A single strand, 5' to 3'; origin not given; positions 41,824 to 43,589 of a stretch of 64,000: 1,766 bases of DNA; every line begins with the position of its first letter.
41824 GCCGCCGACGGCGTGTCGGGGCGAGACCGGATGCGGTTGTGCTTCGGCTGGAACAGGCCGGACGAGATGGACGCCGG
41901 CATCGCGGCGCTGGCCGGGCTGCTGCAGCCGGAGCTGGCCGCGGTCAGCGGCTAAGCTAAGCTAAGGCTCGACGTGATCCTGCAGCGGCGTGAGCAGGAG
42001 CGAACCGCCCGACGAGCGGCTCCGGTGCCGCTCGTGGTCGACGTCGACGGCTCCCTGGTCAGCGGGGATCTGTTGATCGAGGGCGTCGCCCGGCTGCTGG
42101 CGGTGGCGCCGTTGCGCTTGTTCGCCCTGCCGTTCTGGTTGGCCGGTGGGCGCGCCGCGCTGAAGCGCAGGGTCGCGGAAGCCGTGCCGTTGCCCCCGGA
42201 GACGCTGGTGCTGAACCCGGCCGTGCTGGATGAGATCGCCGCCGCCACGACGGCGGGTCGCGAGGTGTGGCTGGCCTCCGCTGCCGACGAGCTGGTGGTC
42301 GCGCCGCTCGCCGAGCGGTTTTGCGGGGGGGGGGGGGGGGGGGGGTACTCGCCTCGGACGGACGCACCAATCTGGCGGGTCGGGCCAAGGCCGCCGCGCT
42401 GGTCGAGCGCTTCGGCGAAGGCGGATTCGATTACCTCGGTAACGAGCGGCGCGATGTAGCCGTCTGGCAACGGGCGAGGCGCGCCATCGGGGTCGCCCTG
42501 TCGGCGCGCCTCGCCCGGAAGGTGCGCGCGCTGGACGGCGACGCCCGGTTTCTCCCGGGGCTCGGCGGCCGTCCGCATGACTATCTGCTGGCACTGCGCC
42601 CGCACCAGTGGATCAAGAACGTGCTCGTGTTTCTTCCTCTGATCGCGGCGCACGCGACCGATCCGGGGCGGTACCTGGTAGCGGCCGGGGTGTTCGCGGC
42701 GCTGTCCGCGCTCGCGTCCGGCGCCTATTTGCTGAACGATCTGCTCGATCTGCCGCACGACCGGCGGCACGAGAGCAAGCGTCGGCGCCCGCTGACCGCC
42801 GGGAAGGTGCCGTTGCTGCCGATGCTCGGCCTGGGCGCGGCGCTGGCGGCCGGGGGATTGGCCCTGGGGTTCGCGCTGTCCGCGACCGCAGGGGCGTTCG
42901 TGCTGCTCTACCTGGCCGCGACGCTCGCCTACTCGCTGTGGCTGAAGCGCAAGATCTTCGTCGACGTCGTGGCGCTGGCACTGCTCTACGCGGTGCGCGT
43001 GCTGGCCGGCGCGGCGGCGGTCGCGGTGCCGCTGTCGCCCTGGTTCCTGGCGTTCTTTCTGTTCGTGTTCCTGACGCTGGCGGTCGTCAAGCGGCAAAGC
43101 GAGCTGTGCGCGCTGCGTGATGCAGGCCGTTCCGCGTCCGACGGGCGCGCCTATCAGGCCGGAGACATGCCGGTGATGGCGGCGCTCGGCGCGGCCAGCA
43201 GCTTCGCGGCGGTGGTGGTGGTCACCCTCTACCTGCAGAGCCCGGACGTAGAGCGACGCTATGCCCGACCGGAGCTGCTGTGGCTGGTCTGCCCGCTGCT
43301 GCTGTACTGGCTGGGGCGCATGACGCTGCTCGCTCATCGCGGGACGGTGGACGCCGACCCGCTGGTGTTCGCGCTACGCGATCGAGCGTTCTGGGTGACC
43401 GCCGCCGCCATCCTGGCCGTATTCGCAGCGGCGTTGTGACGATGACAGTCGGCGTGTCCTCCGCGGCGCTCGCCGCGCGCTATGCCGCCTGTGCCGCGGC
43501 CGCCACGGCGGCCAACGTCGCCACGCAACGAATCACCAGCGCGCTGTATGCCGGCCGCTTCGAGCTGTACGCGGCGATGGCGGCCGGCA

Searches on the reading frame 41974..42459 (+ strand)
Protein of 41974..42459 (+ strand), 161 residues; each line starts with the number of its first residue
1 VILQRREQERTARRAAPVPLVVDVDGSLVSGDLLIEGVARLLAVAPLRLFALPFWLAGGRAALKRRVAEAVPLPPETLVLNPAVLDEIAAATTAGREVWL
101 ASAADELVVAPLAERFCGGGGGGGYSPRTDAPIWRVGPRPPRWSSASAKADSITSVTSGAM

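Call 56: search_protein_families(library=pfam, proteins=[window:41974-42459:+], max_evalue=0.01)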
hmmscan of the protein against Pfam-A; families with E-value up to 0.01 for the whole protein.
window:41974-42459:+ (161 aa): 0 families

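Call 112: search_protein_families(library=ncbifam, proteins=[window:41974-42459:+], max_evalue=0.01)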
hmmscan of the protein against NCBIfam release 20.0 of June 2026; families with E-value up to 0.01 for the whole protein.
window:41974-42459:+ (161 aa): 1 family
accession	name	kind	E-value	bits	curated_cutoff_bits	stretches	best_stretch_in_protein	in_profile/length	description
NF006088.0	PRK08238.1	equivalog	1.9e-26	92.8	351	1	11-116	5-110/482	UbiA family prenyltransferase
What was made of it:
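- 41974..43439 (+): HAD-like phosphatase fused to a UbiA-family polyprenyl-phosphate phosphoribosyltransferase (PRK08238 type). It is read in two frames, split at a 21-G homopolymer (42325-42345). ORF 41974-42459 matches NF006088 profile positions 5-110 (1.9e-26, call 112).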

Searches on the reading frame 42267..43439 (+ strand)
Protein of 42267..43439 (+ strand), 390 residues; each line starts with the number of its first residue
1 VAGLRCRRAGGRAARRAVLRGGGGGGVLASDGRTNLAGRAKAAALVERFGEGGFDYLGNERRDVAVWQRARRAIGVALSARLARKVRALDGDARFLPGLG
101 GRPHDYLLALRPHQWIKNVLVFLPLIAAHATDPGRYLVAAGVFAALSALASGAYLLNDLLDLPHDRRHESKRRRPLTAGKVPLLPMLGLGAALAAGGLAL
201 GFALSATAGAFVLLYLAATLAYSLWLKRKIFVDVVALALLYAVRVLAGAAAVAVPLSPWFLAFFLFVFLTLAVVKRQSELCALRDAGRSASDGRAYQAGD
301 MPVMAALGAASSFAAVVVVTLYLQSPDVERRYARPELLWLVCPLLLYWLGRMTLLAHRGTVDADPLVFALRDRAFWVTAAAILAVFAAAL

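Call 10: search_protein_families(library=pfam, proteins=[window:42267-43439:+], max_evalue=0.001)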
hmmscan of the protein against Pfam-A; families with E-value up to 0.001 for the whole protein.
window:42267-43439:+ (390 aa): 1 family
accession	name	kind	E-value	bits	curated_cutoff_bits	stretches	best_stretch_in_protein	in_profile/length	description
PF01040.23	UbiA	-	4.5e-21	75.7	34.2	1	125-358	8-234/250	UbiA prenyltransferase family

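Call 57: search_protein_families(library=ncbifam, proteins=[window:42267-43439:+], max_evalue=0.001)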
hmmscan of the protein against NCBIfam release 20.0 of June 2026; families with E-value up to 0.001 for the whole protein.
window:42267-43439:+ (390 aa): 13 families
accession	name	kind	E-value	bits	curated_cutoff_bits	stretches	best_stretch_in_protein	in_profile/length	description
NF006088.0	PRK08238.1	equivalog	2.4e-131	438.7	351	1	23-389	112-479/482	UbiA family prenyltransferase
NF008978.0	PRK12324.1-4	equivalog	5.8e-41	140.5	207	1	104-389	33-318/322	decaprenyl-phosphate phosphoribosyltransferase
NF008977.0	PRK12324.1-2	equivalog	2.3e-36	125.7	234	1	105-376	4-273/297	decaprenyl-phosphate phosphoribosyltransferase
NF008976.0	PRK12324.1-1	equivalog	7.1e-29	101.1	474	1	108-389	23-302/306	decaprenyl-phosphate phosphoribosyltransferase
NF009523.0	PRK12884.1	equivalog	2.8e-13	49.7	269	1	116-268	18-167/279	prenyltransferase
TIGR01473.1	cyoE_ctaB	equivalog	6e-12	45.9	210.3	1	110-267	7-169/281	heme o synthase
NF003349.0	PRK04375.1-2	equivalog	1.2e-06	27.9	246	1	137-269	61-193/318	heme o synthase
NF035940.1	prenyl_rel_EboC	equivalog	1.3e-06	28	250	1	145-270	47-171/292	UbiA-like protein EboC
NF009521.0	PRK12882.1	equivalog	2.4e-06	27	296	1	125-320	28-213/280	geranylgeranylglycerol-phosphate geranylgeranyltransferase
TIGR01474.1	ubiA_proteo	equivalog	7.6e-05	22.3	275.45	1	125-262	28-165/282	4-hydroxybenzoate octaprenyltransferase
NF009522.0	PRK12883.1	equivalog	0.00047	19.8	353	1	111-253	11-151/279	geranylgeranylglycerol-phosphate geranylgeranyltransferase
NF003348.0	PRK04375.1-1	equivalog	0.00048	19.6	285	1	147-279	47-179/292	heme o synthase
NF005742.0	PRK07566.1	equivalog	0.0006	19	313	1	137-255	66-186/315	chlorophyll synthase ChlG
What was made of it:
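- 41974..43439 (+): ORF 42267-43439 matches positions 112-479 (2.4e-131) and decaprenyl-phosphate phosphoribosyltransferase models (5.8e-41, call 57).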
